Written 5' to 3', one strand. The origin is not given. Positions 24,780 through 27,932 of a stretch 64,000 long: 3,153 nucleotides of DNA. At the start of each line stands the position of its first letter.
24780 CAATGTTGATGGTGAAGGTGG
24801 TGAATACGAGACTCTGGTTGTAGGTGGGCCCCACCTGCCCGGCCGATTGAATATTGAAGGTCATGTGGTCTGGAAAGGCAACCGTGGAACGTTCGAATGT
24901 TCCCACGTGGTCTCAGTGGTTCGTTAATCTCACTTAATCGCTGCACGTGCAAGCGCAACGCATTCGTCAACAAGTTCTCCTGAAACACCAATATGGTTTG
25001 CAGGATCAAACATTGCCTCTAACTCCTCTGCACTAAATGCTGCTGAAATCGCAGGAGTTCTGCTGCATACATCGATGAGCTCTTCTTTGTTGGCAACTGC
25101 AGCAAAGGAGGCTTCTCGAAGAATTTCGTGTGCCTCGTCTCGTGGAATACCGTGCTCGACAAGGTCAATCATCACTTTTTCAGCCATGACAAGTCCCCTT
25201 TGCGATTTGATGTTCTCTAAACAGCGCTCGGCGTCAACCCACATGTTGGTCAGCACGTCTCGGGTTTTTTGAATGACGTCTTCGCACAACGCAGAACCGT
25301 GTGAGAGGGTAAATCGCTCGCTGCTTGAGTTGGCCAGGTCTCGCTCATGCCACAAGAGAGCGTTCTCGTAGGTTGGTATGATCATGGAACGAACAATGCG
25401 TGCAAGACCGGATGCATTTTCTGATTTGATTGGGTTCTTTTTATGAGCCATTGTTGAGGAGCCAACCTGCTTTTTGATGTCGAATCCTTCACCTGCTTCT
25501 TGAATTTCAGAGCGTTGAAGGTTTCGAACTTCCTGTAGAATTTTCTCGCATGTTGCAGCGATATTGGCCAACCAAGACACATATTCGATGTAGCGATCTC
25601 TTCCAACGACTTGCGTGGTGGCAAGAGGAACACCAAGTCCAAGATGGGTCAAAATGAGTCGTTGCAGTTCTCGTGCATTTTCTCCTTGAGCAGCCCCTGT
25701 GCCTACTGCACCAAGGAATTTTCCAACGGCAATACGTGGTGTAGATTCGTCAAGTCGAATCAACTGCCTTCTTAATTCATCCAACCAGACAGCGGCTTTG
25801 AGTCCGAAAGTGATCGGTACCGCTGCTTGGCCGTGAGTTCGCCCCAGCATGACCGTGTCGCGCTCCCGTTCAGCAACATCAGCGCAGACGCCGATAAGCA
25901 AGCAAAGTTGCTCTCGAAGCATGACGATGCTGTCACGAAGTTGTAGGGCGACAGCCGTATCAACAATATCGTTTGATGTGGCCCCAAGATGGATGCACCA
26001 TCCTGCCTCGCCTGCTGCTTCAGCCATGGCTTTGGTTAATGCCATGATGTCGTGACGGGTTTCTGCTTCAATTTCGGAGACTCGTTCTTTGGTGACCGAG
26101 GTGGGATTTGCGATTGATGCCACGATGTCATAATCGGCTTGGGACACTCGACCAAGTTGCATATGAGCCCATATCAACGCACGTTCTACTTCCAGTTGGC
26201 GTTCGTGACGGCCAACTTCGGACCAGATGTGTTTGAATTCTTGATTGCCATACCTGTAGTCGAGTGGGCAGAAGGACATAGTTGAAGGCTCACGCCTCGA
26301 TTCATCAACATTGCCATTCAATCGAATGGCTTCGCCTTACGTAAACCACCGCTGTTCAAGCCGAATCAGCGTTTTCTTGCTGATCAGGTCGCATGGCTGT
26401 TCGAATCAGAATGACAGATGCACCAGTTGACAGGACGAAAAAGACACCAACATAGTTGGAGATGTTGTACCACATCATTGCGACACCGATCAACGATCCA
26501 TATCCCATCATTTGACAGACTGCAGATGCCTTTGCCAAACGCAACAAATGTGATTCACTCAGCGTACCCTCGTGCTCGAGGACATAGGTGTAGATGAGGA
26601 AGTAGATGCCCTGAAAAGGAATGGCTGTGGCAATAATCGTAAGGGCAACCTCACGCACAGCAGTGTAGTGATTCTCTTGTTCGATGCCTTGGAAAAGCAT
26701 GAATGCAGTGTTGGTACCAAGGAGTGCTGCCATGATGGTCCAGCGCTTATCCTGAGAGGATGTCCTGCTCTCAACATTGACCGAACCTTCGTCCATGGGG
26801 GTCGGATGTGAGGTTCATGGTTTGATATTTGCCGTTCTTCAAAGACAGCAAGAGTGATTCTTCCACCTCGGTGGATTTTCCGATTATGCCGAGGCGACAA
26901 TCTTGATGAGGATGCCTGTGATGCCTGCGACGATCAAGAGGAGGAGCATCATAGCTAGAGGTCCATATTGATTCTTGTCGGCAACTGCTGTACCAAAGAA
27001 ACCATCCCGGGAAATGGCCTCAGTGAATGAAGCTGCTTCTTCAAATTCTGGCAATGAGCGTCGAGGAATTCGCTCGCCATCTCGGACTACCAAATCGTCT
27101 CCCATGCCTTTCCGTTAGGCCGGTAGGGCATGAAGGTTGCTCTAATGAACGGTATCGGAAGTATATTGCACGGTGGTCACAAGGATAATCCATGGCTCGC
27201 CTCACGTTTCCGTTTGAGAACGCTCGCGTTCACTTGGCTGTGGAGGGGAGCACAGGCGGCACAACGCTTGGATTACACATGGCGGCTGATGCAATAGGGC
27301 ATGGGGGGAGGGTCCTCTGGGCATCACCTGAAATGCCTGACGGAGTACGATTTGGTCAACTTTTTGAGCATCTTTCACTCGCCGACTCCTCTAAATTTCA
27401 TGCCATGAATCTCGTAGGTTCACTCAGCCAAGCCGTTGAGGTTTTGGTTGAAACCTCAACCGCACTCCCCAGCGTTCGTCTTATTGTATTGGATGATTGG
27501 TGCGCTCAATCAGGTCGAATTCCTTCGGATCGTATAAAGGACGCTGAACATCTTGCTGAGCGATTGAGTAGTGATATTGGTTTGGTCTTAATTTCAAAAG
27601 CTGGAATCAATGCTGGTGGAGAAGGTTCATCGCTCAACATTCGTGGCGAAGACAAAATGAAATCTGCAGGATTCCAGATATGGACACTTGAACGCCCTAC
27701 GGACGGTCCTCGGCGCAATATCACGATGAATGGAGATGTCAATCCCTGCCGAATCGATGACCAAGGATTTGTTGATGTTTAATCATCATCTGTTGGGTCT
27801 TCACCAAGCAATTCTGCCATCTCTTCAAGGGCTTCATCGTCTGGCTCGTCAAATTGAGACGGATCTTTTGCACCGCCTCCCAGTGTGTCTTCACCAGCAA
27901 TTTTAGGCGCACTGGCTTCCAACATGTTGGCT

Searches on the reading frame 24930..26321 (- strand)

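Call 8: search_protein_families(library=pfam, proteins=[window:24930-26321:-], max_evalue=0.001)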
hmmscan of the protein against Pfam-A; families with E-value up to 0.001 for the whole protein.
window:24930-26321:- (463 aa): 2 families
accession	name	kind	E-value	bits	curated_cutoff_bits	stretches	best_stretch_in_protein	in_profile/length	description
PF00206.25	Lyase_1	-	6.4e-48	164.2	27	1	45-310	31-310/312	Lyase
PF10397.14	ADSL_C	-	6.7e-20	71.6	32.7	1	376-453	1-78/79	Adenylosuccinate lyase C-terminus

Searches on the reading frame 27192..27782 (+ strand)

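Call 8: search_protein_families(library=pfam, proteins=[window:27192-27782:+], max_evalue=0.001)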
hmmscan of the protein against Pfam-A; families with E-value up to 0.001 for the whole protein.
window:27192-27782:+ (196 aa): 0 families

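Call 12: search_protein_families(library=ncbifam, proteins=[window:27192-27782:+], max_evalue=1)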
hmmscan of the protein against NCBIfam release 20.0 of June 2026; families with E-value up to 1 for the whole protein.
window:27192-27782:+ (196 aa): 1 family
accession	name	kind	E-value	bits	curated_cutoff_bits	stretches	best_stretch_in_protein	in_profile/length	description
TIGR00514.1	accC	equivalog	0.18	10.6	626.5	1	54-156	82-177/449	acetyl-CoA carboxylase biotin carboxylase subunit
